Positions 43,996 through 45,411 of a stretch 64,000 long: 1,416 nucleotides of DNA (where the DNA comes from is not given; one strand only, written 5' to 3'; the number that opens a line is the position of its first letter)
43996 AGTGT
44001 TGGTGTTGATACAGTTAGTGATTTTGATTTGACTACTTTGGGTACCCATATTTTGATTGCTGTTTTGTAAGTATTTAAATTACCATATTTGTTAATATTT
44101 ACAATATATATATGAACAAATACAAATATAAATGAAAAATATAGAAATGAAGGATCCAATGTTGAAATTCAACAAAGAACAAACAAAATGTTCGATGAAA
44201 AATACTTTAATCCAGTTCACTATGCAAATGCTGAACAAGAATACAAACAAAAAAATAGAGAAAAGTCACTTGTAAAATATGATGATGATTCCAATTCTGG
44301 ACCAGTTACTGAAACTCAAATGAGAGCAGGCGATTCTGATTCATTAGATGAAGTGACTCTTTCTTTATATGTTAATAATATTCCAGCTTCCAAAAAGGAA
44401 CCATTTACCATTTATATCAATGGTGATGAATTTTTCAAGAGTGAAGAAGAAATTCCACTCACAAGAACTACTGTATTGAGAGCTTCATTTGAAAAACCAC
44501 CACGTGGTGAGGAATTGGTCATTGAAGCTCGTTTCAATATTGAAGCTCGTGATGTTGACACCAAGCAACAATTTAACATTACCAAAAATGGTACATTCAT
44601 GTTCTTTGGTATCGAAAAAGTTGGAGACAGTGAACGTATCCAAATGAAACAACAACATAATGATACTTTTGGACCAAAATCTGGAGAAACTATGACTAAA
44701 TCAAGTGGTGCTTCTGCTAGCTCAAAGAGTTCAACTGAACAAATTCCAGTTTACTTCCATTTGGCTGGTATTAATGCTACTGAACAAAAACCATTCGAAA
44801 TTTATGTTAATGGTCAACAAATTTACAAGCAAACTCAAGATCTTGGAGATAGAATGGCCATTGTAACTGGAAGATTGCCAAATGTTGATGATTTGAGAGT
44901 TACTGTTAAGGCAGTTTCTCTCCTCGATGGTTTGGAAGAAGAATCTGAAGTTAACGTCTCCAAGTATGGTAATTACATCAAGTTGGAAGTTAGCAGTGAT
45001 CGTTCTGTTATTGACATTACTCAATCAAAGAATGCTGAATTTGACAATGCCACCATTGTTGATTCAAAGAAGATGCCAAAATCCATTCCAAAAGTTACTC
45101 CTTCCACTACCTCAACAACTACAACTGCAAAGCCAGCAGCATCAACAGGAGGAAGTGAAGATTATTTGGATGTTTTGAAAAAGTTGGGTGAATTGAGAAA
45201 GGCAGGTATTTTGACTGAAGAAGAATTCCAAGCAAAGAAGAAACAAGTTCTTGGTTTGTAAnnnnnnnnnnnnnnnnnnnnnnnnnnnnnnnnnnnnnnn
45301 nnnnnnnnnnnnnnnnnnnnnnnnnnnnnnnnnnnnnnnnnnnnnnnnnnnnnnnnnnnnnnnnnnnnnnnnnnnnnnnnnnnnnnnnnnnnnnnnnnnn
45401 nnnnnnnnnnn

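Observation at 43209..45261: Tandem gene pair sharing a ~95-aa repeated domain I do not recognise (4 copies), the second gene ending in a SHOCT-like tail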

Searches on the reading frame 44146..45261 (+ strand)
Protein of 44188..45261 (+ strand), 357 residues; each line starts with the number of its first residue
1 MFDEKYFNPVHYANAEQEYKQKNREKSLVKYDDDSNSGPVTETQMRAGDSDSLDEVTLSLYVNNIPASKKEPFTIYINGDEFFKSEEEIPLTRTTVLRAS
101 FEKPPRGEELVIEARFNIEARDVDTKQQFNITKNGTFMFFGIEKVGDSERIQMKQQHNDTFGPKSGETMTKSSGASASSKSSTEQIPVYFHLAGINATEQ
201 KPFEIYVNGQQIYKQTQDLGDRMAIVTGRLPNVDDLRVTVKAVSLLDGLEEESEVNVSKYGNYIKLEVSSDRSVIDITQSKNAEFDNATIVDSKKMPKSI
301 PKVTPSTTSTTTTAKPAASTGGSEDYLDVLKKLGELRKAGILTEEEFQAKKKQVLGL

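Call 33: find_encoding_contigs(protein=window:44188-45261:+, flank=3000, max_places=4)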
Protein window:44188-45261:+ (357 aa): no gene with exactly this product is on record in the collection.

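Call 60: predict_structure(alignment_id=A5)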
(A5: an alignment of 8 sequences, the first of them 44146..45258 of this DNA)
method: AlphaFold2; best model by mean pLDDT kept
length: 371 residues; sequences in the alignment: 8
mean_pLDDT: 65.6   pTM: 0.36
mean pLDDT of the five models: 65.6, 64.9, 64.8, 63.1, 62.2
residues with pLDDT >= 90: 11; 70-90: 222; 50-70: 23; < 50: 115
segments of 3 or more residues with pLDDT < 50: 1-66, 179-197, 308-337
pLDDT, mean of each block of 10 residues (from residue 1): 36 39 31 28 28 29 54 82 86 87 80 81 83 81 81 75 72 61 25 46 84 85 80 74 78 89 88 87 86 83 55 30 29 43 85 83 84 68
secondary structure, 60 per line:
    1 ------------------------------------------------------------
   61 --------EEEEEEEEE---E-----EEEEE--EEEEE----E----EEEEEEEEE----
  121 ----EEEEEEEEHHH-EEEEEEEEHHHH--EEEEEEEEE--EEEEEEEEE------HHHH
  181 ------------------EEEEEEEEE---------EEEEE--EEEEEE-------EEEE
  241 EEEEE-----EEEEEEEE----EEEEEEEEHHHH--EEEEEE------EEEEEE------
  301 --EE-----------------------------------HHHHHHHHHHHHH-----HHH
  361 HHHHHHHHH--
elements in order: E69-77 E87-91 E94-98 E108-116 E125-132 E137-144 H145-148 E151-159 E162-170 H177-180 E199-207 E217-221 E224-229 E237-245 E251-258 E263-270 H271-274 E277-282 E289-294 H340-352 H358-369
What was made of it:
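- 45058..45159 (+): Disordered Ser/Thr/Pro-rich linker (aa 555-588). pLDDT is below 50 for model residues 308-337 (call 60).
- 45175..45252 (+): SHOCT domain (aa 594-619), helix-turn-helix. AlphaFold2 predicts helices 340-352 and 358-369 of the model, pLDDT about 84 (call 60).
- On SHOCT (Pfam PF09851): AlphaFold2 predicts helices at model residues 340-352 and 358-369, pLDDT about 84 (call 60).
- The two-domain+SHOCT model has confident domains, linkers below 50 and pTM 0.36 (call 60).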
